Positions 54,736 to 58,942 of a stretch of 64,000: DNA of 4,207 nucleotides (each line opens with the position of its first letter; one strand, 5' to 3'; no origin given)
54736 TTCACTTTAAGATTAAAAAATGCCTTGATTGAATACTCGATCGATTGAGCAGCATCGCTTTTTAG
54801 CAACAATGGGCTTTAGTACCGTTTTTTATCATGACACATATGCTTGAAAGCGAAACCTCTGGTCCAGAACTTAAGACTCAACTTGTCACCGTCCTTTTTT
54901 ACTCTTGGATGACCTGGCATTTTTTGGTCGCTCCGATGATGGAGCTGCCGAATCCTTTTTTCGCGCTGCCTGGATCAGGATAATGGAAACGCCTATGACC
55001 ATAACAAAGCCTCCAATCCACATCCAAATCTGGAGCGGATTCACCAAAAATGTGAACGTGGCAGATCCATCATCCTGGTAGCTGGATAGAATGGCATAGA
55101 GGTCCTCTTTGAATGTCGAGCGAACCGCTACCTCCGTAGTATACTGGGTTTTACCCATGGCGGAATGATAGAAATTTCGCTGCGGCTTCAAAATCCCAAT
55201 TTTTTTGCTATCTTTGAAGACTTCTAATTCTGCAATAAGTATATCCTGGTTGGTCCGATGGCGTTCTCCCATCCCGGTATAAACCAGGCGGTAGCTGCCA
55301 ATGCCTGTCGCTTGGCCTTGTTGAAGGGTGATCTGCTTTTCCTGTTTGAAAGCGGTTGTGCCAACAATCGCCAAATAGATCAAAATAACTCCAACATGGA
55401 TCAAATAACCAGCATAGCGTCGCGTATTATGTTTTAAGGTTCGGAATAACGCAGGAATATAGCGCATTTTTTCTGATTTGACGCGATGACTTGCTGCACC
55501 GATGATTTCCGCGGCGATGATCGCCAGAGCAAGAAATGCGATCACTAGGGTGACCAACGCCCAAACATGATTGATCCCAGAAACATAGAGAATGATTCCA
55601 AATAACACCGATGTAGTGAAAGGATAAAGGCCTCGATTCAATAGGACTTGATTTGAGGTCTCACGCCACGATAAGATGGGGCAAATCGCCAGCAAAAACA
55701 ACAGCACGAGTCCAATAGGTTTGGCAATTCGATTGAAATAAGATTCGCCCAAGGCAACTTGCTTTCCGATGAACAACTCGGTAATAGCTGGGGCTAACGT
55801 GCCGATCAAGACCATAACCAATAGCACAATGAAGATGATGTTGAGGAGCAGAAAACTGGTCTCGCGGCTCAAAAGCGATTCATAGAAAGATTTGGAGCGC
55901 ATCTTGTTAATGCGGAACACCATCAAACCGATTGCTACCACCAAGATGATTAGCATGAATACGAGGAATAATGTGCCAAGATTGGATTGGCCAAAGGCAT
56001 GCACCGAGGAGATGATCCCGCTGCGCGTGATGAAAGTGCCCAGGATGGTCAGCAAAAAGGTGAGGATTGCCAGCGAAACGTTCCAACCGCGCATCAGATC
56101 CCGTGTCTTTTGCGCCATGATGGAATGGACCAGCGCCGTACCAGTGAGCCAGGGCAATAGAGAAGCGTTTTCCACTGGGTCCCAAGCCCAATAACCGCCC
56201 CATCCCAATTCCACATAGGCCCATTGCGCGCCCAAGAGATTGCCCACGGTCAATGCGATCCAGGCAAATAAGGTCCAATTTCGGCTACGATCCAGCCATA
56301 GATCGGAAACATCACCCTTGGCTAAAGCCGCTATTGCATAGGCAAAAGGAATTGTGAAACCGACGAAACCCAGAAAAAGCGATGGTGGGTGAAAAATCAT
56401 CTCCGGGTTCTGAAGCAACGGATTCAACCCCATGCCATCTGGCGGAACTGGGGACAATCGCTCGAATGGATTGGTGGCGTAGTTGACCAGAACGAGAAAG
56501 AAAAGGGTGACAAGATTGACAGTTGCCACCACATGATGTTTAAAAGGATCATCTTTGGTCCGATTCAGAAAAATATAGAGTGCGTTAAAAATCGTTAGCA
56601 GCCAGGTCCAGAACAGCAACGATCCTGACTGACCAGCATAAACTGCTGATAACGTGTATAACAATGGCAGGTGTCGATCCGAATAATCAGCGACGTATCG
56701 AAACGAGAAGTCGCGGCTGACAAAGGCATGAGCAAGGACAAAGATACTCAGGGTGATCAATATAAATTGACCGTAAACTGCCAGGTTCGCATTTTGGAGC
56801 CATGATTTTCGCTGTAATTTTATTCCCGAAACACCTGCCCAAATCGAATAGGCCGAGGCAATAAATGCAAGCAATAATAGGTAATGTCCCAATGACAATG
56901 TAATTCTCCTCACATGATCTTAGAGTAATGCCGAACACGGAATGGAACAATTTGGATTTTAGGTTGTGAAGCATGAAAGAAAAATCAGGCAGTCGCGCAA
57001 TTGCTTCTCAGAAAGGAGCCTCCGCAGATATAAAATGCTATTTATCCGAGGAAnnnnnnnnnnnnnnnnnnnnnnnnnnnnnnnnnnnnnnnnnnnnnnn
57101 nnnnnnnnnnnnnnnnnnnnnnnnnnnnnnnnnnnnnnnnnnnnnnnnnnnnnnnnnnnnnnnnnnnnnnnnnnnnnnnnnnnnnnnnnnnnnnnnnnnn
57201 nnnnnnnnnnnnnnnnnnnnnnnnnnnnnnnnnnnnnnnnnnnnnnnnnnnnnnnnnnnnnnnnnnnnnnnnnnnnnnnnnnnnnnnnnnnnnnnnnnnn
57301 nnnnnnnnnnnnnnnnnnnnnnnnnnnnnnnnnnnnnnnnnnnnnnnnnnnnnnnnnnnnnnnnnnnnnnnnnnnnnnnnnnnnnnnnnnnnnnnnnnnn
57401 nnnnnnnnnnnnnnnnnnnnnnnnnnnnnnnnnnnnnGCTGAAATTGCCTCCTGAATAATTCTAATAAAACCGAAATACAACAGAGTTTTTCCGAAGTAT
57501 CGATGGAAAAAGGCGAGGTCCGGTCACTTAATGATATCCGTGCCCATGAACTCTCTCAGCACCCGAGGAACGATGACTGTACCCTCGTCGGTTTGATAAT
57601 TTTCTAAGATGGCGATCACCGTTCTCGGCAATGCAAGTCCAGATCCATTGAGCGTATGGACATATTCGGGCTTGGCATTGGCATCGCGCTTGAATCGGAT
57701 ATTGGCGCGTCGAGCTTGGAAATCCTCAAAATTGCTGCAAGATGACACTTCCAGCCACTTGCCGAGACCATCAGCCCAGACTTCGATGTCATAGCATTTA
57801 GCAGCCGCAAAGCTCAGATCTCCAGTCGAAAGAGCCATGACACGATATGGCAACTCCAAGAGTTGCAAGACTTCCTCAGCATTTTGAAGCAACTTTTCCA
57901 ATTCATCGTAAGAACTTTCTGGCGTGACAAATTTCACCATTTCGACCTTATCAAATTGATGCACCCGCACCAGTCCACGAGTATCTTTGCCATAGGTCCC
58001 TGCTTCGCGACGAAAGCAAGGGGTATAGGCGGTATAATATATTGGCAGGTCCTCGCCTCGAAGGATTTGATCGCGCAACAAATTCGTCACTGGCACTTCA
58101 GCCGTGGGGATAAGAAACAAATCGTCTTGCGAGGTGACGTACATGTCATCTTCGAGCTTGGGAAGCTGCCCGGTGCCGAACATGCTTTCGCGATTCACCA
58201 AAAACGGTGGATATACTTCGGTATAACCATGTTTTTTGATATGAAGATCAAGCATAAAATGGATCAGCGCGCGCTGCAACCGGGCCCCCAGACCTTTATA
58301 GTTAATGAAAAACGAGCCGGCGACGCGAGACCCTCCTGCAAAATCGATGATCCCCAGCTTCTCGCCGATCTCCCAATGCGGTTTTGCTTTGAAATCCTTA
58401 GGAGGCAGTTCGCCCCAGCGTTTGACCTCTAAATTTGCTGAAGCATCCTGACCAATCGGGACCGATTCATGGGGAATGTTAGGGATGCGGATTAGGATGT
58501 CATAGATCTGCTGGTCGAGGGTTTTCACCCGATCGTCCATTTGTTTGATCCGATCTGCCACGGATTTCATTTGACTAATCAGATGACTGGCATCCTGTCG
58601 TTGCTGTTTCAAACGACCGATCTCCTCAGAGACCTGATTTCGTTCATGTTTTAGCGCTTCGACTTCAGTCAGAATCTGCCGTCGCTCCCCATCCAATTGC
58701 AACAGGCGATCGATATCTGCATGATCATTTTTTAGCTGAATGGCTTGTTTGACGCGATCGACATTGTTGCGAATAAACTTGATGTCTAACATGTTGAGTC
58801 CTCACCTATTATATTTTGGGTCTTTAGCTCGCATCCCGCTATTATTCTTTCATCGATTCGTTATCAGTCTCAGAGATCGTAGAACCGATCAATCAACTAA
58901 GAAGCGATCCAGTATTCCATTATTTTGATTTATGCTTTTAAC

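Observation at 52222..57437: Variant System-I cytochrome c maturation cluster (CcmE with CxxxY, no ccmH, C or D in cluster)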

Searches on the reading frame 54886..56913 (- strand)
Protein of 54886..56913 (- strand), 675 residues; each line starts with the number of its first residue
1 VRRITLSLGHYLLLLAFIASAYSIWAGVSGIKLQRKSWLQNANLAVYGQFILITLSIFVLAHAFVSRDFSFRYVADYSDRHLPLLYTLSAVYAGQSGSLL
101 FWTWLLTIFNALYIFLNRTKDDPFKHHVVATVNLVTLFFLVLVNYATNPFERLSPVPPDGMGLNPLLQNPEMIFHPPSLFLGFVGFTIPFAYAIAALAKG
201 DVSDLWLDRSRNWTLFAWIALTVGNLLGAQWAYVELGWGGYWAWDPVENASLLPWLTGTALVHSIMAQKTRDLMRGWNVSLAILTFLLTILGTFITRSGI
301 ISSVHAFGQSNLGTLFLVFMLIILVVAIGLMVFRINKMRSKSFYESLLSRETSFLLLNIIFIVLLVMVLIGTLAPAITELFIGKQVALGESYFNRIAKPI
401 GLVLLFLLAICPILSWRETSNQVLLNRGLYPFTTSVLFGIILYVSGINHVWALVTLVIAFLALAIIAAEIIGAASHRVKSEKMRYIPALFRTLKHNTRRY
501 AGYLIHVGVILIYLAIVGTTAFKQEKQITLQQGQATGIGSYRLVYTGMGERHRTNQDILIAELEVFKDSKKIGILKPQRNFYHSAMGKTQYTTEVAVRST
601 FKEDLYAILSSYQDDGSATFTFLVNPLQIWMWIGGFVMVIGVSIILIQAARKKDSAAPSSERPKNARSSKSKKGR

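Call 3: search_protein_families(library=pfam, proteins=[window:54886-56913:-], max_evalue=0.01)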
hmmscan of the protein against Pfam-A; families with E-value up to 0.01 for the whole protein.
window:54886-56913:- (675 aa): 2 families
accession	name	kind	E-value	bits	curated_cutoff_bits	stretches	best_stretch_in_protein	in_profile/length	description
PF16327.10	CcmF_C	-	1.5e-52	179.2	28.7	1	317-646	1-320/323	Cytochrome c-type biogenesis protein CcmF C-terminal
PF01578.25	Cytochrom_C_asm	-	1e-39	136.8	29.9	1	96-298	5-206/212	Cytochrome C assembly protein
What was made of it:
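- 54886..56913 (-): ccmF: heme lyase / WWD protein, 675 aa from the GTG start. Gene callers use an ATG 15 nt downstream, giving 670 aa. PF01578 plus PF16327 (call 3).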

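Call 36: search_protein_families(library=ncbifam, proteins=[window:54886-56913:-], max_evalue=0.01)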
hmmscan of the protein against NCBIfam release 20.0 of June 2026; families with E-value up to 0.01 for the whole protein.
window:54886-56913:- (675 aa): 4 families
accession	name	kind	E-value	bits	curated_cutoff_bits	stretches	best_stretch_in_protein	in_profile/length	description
TIGR00353.1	nrfE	subfamily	4.4e-137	458.4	569.05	1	57-647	2-573/578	heme lyase CcmF/NrfE family subunit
TIGR03145.1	cyt_nit_nrfE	subfamily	4.5e-137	458.4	927.3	1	7-644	4-628/631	heme lyase NrfEFG subunit NrfE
NF007691.0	PRK10369.1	subfamily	6.1e-107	358.7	394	1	8-649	7-568/573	heme lyase NrfEFG subunit NrfE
TIGR03144.1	cytochr_II_ccsB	equivalog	1.9e-08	34.4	187.6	1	214-300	164-248/252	c-type cytochrome biogenesis protein CcsB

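Call 59: search_solved_structures(query=window:54886-56913:-, max_evalue=0.001, show_alignments=1)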
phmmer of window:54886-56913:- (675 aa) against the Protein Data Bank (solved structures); distinct sequences matched with E-value up to 0.001: 2.
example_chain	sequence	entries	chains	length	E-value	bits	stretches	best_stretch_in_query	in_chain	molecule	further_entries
6zmq_A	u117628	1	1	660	1.8e-99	337.4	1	37-656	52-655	Cytochrome C-type biogenesis protein ccmF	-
25vk_A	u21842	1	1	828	6.8e-05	24.9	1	158-349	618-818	Cytochrome c biogenesis protein (CcsA)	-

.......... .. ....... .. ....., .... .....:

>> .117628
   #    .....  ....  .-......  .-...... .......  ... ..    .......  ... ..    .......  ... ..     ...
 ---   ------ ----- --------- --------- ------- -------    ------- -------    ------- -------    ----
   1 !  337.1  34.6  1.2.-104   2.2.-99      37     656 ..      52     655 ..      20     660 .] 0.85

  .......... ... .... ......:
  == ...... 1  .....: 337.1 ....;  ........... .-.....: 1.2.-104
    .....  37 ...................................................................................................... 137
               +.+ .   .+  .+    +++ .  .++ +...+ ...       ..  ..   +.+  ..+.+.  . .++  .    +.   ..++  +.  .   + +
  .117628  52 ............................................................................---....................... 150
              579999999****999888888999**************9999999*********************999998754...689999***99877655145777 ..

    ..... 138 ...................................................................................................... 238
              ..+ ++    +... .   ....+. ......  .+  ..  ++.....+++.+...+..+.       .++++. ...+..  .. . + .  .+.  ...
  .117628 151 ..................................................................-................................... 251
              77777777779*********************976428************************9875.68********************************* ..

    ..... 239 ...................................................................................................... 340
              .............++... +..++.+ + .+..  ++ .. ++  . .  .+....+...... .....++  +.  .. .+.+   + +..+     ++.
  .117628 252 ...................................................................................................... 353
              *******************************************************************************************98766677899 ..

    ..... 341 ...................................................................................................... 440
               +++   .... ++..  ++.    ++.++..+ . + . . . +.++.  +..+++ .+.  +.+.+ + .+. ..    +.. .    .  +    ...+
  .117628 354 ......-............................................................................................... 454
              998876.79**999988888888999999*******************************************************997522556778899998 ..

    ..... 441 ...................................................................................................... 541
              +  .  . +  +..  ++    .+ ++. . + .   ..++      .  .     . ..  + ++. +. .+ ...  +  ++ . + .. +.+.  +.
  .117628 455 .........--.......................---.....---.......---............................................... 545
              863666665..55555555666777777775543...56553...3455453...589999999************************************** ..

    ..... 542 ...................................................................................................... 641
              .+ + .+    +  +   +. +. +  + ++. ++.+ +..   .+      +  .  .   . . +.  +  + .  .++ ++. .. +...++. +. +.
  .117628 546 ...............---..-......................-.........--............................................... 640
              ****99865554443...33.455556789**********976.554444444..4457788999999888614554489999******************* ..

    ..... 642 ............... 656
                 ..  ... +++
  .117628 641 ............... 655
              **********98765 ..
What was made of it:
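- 54886..56913 (-): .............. is identical, and the His-containing motifs HPP, TALVH, SVHAF and IHVGV are all present (call 59).
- On System I (Ccm) cytochrome c maturation: HPP, TALVH, SVHAF and IHVGV are present (call 59).
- Closest known: Canonical System I. Same: The CcmF WWD domain is almost identical to 6ZMQ and the four His motifs are kept (call 59).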

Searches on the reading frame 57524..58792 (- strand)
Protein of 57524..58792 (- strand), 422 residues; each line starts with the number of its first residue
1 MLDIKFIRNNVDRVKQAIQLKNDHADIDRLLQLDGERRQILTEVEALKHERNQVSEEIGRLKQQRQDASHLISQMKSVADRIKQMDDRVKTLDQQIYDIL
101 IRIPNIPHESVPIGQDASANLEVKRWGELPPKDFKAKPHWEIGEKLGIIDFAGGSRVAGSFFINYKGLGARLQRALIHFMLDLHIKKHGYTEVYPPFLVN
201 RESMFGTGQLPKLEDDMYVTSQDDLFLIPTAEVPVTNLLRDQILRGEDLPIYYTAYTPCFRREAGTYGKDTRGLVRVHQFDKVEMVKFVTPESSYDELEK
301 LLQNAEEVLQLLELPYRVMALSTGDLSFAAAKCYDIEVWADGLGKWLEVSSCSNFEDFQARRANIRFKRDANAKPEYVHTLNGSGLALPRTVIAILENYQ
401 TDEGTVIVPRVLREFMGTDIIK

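Call 3: search_protein_families(library=pfam, proteins=[window:57524-58792:-], max_evalue=0.01)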
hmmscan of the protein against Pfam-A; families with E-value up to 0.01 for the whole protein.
window:57524-58792:- (422 aa): 6 families
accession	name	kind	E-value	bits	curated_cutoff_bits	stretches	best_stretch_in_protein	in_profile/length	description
PF00587.30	tRNA-synt_2b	-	5e-46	157.4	29.3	1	222-399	8-179/179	tRNA synthetase class II core domain (G, H, P, S and T)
PF02403.27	Seryl_tRNA_N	-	1.1e-31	109.7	28.2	1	1-107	1-108/108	Seryl-tRNA synthetase N-terminal domain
PF00804.31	Syntaxin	-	0.0013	19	26.7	1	39-100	6-67/157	Syntaxin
PF12325.13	TMF_TATA_bd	-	0.0018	18.8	29.1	1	31-92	22-83/115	TATA element modulatory factor 1 TATA binding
PF14662.11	KASH_CCD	-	0.0054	17.2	43.3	1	32-95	19-82/191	Coiled-coil region of CCDC155 or KASH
PF10046.14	BLOC1_2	-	0.0079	17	33.4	1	42-96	34-88/96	Biogenesis of lysosome-related organelles complex-1 subunit 2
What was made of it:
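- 57524..58792 (-): serS: conserved upstream neighbour of the cluster in KSB1; not part of the system. PF00587 plus PF02403 (call 3).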
